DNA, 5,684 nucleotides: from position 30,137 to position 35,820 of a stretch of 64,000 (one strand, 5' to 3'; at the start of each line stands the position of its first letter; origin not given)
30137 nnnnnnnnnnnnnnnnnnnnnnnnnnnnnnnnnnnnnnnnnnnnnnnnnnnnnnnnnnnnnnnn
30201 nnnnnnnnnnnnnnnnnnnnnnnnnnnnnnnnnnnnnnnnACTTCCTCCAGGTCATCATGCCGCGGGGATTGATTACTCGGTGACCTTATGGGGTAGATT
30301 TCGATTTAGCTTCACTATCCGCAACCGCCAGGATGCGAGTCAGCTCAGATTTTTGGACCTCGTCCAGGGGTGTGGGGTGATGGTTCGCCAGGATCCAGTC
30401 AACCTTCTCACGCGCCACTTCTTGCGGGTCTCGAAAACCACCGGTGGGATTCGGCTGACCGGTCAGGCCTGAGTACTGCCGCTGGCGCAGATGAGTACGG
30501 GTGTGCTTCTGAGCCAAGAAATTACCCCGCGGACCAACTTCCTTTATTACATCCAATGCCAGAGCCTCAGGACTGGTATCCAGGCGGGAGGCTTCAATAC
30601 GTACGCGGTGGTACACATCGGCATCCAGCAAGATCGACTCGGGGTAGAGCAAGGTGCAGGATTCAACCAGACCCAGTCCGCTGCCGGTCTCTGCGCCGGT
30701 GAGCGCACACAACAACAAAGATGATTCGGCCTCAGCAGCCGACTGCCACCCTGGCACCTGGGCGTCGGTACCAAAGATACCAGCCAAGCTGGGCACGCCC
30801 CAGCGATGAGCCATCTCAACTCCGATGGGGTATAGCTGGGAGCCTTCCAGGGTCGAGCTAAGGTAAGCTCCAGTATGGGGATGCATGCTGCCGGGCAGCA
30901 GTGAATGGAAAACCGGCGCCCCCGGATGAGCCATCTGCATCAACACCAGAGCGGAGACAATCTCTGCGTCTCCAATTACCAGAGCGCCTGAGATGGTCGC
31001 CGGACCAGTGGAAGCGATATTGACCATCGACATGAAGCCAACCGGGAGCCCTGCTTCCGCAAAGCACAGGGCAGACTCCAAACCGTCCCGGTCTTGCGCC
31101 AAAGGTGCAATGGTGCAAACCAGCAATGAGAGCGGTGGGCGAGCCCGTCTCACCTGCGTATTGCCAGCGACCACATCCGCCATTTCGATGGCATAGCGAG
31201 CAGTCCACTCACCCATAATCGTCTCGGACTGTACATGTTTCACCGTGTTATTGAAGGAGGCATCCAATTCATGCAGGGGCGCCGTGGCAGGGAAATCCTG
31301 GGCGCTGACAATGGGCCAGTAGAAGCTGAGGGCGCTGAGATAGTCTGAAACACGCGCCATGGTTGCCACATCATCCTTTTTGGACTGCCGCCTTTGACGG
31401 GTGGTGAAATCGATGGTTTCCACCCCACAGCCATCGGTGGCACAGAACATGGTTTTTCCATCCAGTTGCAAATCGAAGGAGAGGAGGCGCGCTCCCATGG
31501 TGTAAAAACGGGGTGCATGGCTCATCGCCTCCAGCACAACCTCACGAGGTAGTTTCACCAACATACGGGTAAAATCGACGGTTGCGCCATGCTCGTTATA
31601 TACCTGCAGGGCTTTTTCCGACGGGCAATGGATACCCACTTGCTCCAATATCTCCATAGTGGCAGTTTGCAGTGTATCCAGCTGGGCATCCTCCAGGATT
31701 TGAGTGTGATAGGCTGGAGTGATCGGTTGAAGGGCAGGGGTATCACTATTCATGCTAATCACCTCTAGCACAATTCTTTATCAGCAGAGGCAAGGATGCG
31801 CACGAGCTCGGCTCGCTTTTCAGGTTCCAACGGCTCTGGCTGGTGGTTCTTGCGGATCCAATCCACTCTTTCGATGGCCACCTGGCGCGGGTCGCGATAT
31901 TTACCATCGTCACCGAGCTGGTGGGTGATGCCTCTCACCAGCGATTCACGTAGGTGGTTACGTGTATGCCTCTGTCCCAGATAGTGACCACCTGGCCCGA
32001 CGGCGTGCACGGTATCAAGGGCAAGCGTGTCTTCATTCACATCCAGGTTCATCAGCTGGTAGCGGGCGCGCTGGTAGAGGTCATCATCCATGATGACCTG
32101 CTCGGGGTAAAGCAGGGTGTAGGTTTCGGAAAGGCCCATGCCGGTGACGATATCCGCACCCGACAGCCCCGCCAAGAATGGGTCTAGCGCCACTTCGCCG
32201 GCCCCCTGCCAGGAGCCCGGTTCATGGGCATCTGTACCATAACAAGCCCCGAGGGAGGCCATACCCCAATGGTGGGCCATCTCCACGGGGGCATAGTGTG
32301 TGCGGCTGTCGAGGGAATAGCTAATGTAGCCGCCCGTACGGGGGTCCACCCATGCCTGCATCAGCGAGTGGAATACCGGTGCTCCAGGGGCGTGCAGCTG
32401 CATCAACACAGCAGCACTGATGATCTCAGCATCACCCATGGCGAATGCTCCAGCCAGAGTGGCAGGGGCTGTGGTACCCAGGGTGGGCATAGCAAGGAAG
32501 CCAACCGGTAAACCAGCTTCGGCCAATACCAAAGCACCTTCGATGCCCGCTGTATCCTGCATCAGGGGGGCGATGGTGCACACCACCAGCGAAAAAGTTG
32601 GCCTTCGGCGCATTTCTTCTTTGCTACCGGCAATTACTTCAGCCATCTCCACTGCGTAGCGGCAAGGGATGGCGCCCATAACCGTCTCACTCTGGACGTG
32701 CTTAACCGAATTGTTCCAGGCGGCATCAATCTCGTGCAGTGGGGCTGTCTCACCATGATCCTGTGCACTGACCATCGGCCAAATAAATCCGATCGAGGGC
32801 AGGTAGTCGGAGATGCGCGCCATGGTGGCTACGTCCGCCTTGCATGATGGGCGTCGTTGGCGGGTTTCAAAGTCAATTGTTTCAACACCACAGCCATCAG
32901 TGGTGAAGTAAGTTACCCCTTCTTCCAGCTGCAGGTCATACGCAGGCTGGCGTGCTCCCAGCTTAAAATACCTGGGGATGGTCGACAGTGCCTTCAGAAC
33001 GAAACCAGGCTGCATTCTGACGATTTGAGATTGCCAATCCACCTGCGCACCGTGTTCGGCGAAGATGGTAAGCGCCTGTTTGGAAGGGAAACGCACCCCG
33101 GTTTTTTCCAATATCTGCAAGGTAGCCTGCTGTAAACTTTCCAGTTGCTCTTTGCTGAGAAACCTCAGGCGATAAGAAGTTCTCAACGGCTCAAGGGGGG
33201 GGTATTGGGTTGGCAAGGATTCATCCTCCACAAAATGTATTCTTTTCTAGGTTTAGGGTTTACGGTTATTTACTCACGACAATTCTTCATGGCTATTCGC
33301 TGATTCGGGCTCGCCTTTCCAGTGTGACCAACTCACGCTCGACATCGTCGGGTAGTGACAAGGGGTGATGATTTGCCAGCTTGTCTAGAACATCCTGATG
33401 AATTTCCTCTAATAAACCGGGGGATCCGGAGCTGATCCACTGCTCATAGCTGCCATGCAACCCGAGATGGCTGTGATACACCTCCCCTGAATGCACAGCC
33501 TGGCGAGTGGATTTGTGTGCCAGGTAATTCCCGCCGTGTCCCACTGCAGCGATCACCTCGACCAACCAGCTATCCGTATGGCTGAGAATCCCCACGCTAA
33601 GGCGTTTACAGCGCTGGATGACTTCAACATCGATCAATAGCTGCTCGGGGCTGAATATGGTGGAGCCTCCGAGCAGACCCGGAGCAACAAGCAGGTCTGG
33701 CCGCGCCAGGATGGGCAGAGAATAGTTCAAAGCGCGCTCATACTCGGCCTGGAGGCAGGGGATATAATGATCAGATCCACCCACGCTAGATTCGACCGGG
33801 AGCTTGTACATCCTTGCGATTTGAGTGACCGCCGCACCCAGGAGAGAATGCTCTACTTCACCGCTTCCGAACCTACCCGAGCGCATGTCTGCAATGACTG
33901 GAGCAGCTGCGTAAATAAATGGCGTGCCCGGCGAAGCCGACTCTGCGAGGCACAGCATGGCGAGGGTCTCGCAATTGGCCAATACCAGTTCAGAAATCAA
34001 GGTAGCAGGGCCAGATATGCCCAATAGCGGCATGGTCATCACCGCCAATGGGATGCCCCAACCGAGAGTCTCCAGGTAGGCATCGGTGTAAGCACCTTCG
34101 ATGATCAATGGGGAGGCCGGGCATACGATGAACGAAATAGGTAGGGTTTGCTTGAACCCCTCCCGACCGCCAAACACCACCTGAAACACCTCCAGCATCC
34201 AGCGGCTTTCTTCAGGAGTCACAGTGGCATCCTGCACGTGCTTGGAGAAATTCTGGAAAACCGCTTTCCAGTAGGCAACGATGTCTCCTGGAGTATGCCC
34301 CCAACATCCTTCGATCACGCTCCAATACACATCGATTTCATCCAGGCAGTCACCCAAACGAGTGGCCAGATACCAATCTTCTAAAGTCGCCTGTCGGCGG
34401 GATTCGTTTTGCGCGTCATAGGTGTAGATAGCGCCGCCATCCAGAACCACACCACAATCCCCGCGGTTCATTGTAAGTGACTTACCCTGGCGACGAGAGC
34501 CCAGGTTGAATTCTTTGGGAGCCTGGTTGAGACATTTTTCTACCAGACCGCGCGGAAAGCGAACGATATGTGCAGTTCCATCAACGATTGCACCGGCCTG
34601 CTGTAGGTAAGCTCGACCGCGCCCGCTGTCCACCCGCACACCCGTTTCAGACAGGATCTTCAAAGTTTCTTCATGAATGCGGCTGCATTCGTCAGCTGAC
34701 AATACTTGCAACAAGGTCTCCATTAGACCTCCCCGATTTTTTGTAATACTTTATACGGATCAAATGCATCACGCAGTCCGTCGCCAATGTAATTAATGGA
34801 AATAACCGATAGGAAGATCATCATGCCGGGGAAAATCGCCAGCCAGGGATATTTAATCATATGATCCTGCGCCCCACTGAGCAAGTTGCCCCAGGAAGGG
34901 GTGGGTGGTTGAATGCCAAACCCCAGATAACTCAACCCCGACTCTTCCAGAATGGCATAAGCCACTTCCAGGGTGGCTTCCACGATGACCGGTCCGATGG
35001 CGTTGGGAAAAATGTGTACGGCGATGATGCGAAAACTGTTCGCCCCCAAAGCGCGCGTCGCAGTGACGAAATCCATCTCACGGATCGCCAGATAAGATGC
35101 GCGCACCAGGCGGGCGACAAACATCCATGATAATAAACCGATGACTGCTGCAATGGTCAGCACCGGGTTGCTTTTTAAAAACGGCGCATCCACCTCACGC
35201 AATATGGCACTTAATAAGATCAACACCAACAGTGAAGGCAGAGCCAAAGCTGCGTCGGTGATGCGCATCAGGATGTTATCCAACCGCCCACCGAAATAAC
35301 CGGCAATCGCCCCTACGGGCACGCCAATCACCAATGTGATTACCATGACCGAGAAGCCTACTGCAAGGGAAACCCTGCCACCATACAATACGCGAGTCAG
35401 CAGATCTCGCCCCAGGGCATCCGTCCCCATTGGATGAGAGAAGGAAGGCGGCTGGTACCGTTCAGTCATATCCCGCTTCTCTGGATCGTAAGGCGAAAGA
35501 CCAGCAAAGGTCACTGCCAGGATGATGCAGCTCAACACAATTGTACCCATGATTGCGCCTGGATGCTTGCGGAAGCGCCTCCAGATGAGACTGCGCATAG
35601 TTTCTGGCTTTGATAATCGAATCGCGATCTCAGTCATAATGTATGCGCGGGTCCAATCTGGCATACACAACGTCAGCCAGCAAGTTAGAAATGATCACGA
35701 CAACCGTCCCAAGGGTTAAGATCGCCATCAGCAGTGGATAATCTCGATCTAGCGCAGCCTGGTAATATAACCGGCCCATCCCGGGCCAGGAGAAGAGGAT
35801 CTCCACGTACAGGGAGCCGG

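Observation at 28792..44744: Four tandem non-Pyl MttB-superfamily genes wired into an Opp/Dpp-type importer operon with a saccharopine-DH-family enzyme and a SARP-AAA-TPR regulator, with no corrinoid partner in sight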

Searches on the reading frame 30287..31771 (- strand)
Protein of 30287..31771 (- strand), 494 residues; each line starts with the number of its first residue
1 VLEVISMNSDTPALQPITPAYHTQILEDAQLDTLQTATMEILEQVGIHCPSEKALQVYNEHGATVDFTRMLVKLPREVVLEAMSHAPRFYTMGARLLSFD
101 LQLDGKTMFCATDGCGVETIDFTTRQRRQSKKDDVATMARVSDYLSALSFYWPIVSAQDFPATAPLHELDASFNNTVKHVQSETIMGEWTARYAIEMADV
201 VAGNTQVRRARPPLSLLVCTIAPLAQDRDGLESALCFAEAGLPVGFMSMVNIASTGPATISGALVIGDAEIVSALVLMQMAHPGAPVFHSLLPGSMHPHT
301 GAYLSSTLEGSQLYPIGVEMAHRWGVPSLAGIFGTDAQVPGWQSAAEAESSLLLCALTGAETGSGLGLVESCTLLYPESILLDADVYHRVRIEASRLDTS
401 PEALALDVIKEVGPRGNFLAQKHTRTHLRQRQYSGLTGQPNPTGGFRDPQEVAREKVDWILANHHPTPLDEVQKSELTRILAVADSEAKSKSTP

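Call 3: search_protein_families(library=pfam, proteins=[window:30287-31771:-])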
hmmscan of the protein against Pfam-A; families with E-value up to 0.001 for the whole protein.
window:30287-31771:- (494 aa): 1 family
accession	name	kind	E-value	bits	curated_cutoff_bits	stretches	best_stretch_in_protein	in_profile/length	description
PF06253.16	MTTB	-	8e-59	199.4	25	1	20-479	28-490/500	Trimethylamine methyltransferase (MTTB)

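Call 4: search_protein_families(library=ncbifam, proteins=[window:30287-31771:-])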
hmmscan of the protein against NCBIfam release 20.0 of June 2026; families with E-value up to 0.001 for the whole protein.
window:30287-31771:- (494 aa): 1 family
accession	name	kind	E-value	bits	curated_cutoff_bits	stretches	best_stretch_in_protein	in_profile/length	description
TIGR02369.2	trimeth_pyl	equivalog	5.4e-90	302.2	525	1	24-485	4-469/469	[trimethylamine--corrinoid protein] Co-methyltransferase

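Call 48: search_solved_structures(query=window:30287-31771:-, max_evalue=0.001)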
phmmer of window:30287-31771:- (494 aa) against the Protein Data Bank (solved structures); distinct sequences matched with E-value up to 0.001: 5.
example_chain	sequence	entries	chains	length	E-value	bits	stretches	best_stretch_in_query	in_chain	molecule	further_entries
7xcl_A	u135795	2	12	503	2.9e-47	164.7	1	29-485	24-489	Trimethylamine methyltransferase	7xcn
7xcm_A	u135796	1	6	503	3.5e-47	164.5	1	29-485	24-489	Trimethylamine methyltransferase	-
2qne_A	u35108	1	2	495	1e-40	143.1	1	15-482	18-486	Putative methyltransferase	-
9yce_A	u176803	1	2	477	2.5e-40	141.9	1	24-482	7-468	Glycine betaine methyltransferase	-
4yyc_A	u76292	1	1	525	1e-21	80.5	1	24-434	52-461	Putative trimethylamine methyltransferase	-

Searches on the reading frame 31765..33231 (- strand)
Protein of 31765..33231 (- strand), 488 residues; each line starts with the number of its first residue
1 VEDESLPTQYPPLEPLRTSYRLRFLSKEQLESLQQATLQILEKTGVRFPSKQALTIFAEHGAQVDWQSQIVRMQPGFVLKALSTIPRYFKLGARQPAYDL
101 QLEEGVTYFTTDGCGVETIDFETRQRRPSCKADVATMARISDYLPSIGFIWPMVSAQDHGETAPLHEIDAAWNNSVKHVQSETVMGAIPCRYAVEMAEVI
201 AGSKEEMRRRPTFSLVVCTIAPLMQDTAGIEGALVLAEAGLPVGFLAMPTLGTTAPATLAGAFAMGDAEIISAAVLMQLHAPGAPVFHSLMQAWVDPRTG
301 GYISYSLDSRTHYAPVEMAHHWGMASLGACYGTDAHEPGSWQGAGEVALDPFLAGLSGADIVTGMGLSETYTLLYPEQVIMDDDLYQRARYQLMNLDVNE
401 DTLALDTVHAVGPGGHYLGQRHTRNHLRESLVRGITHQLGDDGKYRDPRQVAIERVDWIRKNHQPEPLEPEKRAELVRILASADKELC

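Call 3: search_protein_families(library=pfam, proteins=[window:31765-33231:-])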
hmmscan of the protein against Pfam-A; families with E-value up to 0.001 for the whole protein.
window:31765-33231:- (488 aa): 1 family
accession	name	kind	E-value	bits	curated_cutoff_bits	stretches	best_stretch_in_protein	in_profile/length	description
PF06253.16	MTTB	-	3.7e-53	180.7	25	1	17-430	26-437/500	Trimethylamine methyltransferase (MTTB)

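Call 4: search_protein_families(library=ncbifam, proteins=[window:31765-33231:-])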
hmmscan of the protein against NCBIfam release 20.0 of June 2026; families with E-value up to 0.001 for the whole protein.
window:31765-33231:- (488 aa): 1 family
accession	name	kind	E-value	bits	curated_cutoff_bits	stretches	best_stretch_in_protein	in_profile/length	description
TIGR02369.2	trimeth_pyl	equivalog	1.7e-93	313.7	525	1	21-484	2-469/469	[trimethylamine--corrinoid protein] Co-methyltransferase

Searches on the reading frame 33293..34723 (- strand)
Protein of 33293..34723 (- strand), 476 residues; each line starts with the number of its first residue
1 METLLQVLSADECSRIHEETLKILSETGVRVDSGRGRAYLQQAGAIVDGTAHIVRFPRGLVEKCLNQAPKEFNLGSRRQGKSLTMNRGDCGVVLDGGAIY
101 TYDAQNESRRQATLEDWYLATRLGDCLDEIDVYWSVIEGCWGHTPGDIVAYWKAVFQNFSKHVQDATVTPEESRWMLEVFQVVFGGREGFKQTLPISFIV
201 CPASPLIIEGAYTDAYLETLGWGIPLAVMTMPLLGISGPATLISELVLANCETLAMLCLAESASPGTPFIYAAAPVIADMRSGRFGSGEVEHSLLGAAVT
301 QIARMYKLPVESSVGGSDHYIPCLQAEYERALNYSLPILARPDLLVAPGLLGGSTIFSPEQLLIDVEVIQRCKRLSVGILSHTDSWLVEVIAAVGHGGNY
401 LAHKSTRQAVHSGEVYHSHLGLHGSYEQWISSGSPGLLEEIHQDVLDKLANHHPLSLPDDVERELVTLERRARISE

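Call 3: search_protein_families(library=pfam, proteins=[window:33293-34723:-])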
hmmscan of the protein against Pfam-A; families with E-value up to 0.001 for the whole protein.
window:33293-34723:- (476 aa): 1 family
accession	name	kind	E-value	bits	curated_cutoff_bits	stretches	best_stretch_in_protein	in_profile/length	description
PF06253.16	MTTB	-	1.7e-60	204.9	25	1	5-468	31-491/500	Trimethylamine methyltransferase (MTTB)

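Call 4: search_protein_families(library=ncbifam, proteins=[window:33293-34723:-])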
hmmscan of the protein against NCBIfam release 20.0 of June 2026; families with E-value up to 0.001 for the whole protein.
window:33293-34723:- (476 aa): 1 family
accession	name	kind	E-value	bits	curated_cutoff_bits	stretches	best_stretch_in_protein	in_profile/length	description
TIGR02369.2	trimeth_pyl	equivalog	8.3e-92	308.1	525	1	5-466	3-462/469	[trimethylamine--corrinoid protein] Co-methyltransferase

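Call 12: find_encoding_contigs(protein=window:33293-34723:-, flank=10000, max_places=6)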
Protein window:33293-34723:- (476 aa): no gene with exactly this product is on record in the collection.

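Call 49: search_solved_structures(query=window:33293-34723:-, max_evalue=0.001)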
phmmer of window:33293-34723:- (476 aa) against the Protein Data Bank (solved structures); distinct sequences matched with E-value up to 0.001: 5.
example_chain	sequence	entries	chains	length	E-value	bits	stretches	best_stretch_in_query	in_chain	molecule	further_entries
7xcl_A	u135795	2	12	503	9.4e-46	159.4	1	5-467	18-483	Trimethylamine methyltransferase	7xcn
7xcm_A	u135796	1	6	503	1.1e-45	159.2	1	5-467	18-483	Trimethylamine methyltransferase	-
9yce_A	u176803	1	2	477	6.5e-42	146.7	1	6-466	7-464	Glycine betaine methyltransferase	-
2qne_A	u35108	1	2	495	7.6e-42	146.5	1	6-466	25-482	Putative methyltransferase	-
4yyc_A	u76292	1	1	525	1.3e-21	79.8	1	14-436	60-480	Putative trimethylamine methyltransferase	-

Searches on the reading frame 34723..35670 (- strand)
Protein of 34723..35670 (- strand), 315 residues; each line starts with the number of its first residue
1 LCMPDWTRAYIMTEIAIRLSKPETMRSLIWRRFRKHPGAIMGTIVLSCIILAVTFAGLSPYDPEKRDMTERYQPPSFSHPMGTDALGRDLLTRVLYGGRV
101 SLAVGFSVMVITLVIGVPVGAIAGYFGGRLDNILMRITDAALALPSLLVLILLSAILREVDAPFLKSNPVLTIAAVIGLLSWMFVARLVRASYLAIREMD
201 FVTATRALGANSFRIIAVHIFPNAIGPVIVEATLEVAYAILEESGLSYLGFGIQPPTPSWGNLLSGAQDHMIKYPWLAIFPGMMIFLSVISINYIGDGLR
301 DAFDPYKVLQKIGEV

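Call 3: search_protein_families(library=pfam, proteins=[window:34723-35670:-])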
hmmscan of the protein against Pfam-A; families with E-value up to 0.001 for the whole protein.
window:34723-35670:- (315 aa): 2 families
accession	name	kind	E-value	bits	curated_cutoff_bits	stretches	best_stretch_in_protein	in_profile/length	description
PF00528.27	BPD_transp_1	-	6.2e-33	114.5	26.4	1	116-305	1-180/184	Binding-protein-dependent transport system inner membrane component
PF12911.12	OppC_N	-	3.3e-12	46.5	23.9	1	27-75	4-53/53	N-terminal TM domain of oligopeptide transport permease C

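Call 4: search_protein_families(library=ncbifam, proteins=[window:34723-35670:-])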
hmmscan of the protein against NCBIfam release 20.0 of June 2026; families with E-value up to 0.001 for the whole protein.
window:34723-35670:- (315 aa): 27 families (the best 25 are shown)
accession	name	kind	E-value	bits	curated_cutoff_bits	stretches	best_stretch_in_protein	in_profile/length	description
NF045476.1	Opp4C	equivalog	4.6e-102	341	350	1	27-305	4-277/278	oligopeptide ABC transporter permease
NF045474.1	Opp2C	equivalog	2.2e-77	259.8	300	1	60-304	1-236/236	nickel transporter permease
TIGR02790.1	nickel_nikC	equivalog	4.7e-75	252.5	358.45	1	44-304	7-258/258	nickel ABC transporter permease subunit NikC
NF045473.1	Opp1C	equivalog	3e-72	243.2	350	1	38-305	6-265/267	nickel/cobalt ABC transporter permease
NF011662.0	PRK15082.1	equivalog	3.1e-67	227.1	484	1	17-305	17-298/303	glutathione ABC transporter permease GsiD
NF007738.0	PRK10417.1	equivalog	1e-66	225.3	335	1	41-308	14-272/277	nickel ABC transporter permease subunit NikC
NF008160.0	PRK10913.1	equivalog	4.9e-66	223.2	483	1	20-305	11-296/300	dipeptide ABC transporter permease DppC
NF007376.0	PRK09881.1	equivalog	1.6e-64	217.7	434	1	25-306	20-292/298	D,D-dipeptide ABC transporter permease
NF045475.1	Opp3C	equivalog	4e-61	207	450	1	81-305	110-325/328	oligopeptide ABC transporter permease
NF011935.0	PRK15406.1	equivalog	1.1e-57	196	433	1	30-306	30-300/302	oligopeptide ABC transporter permease OppC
NF047573.1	opine_perm_CntC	exception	3.4e-55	187.3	440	1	31-305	3-269/271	staphylopine uptake ABC transporter permease subunit CntC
NF043080.1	MMSYN1_0166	equivalog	2e-43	148.5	370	1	29-305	30-303/307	oligopeptide ABC transporter permease OppC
NF011691.0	PRK15111.1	equivalog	9.9e-39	133.6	379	1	21-303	12-291/296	putrescine export ABC transporter permease SapC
NF011596.0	PRK15021.1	subfamily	4e-38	131.3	439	1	73-308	115-340/341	microcin C ABC transporter permease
NF045470.1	Opp2B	equivalog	4.3e-10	39.3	350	1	92-237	85-236/300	nickel ABC transporter permease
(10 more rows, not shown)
